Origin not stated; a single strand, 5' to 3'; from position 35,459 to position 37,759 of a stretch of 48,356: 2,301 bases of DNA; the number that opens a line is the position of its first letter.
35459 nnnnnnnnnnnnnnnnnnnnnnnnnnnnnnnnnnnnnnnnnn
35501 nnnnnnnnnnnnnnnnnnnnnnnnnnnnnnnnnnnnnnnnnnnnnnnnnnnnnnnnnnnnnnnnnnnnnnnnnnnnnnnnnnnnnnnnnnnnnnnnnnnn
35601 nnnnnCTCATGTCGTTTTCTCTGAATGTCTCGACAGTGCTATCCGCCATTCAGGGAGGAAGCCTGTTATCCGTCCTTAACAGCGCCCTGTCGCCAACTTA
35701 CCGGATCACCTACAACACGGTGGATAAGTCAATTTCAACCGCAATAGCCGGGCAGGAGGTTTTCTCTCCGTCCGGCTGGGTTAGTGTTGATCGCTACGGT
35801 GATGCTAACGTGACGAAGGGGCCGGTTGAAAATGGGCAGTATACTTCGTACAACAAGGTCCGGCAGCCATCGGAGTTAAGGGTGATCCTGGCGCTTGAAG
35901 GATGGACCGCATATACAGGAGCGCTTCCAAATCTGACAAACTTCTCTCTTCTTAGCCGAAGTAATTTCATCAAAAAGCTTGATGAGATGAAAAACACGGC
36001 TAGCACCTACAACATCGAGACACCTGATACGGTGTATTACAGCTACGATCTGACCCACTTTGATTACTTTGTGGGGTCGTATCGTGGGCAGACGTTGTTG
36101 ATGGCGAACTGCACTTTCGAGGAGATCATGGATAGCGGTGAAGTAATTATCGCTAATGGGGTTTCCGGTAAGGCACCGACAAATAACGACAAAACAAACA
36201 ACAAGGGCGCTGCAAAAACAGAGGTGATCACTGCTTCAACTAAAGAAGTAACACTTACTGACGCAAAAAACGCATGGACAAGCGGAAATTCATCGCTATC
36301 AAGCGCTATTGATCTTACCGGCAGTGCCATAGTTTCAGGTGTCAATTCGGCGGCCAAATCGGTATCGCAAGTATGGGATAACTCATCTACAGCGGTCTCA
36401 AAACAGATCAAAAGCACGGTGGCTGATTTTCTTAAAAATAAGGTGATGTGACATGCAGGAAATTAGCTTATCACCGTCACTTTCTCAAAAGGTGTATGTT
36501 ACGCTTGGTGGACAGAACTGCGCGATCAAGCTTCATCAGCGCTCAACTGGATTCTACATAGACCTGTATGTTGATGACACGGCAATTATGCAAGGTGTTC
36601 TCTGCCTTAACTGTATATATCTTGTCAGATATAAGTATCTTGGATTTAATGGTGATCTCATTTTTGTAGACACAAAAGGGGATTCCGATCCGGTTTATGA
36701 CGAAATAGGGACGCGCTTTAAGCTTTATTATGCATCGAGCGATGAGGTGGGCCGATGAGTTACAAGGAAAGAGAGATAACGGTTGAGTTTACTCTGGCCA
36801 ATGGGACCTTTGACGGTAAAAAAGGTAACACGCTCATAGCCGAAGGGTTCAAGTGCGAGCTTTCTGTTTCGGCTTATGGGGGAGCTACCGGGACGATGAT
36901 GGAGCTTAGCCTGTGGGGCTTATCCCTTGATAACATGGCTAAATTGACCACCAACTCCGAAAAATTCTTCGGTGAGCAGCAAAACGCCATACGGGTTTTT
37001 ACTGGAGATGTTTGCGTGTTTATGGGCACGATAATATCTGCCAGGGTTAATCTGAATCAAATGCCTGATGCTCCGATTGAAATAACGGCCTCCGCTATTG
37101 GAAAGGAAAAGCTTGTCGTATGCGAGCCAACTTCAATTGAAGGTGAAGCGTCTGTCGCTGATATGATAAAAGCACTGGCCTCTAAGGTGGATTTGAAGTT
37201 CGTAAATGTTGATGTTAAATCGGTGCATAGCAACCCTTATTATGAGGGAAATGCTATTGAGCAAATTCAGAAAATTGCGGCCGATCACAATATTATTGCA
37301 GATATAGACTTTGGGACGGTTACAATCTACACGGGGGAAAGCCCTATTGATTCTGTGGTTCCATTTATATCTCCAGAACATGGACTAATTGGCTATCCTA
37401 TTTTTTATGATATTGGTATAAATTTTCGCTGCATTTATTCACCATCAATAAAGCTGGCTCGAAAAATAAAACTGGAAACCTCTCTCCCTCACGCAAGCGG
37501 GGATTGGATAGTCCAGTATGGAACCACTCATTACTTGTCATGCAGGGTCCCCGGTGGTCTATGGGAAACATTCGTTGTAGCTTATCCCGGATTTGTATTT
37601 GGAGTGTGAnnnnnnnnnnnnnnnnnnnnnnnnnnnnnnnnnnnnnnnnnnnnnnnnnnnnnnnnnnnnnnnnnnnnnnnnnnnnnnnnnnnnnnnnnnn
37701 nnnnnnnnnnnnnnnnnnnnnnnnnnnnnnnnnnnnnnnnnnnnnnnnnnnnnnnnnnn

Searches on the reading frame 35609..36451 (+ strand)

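Call 74: search_protein_families(library=phrogs, proteins=[window:35609-36451:+], max_evalue=0.00001)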
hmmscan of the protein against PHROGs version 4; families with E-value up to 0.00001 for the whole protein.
window:35609-36451:+ (280 aa): 1 family
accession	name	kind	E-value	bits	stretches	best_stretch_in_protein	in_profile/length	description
phrog_1830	-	unknown function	4e-71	240.2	1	3-261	18-228/229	-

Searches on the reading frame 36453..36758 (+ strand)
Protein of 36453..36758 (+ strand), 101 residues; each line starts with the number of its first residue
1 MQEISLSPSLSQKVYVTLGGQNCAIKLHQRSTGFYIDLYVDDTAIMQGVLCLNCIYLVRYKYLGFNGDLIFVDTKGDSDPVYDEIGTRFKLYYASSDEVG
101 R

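Call 74: search_protein_families(library=phrogs, proteins=[window:36453-36758:+], max_evalue=0.00001)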
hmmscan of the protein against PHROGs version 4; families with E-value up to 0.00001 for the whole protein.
window:36453-36758:+ (101 aa): 1 family
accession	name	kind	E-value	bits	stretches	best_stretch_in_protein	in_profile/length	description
phrog_349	-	head and packaging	1.7e-29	103.2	1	1-99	4-107/114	virion structural protein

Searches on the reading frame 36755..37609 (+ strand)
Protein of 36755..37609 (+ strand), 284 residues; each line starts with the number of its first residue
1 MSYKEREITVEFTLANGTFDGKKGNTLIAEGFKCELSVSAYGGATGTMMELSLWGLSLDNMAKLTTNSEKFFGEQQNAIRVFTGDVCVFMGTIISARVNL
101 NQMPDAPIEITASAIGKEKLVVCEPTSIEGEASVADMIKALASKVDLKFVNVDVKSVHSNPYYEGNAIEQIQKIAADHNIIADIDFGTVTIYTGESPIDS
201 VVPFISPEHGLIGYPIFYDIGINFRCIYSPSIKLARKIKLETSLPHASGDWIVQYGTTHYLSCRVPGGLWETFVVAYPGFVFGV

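Call 5: search_protein_families(library=pfam, proteins=[window:36755-37609:+], max_evalue=0.1)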
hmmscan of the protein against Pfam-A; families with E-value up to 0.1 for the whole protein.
window:36755-37609:+ (284 aa): 1 family
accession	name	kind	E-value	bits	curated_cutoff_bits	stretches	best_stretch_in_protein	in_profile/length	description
PF22759.1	E217_GP41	-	3.3e-13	49.9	27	1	84-254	87-260/279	Baseplate hub gp41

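Call 9: search_protein_families(library=phrogs, proteins=[window:36755-37609:+], max_evalue=0.01)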
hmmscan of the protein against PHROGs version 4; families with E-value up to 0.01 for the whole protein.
window:36755-37609:+ (284 aa): 2 families
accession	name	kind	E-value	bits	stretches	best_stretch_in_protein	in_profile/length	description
phrog_196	-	tail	1.9e-64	219.2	1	1-279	82-361/536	baseplate hub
phrog_20677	-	unknown function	8.7e-06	25.3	1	165-247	319-401/631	-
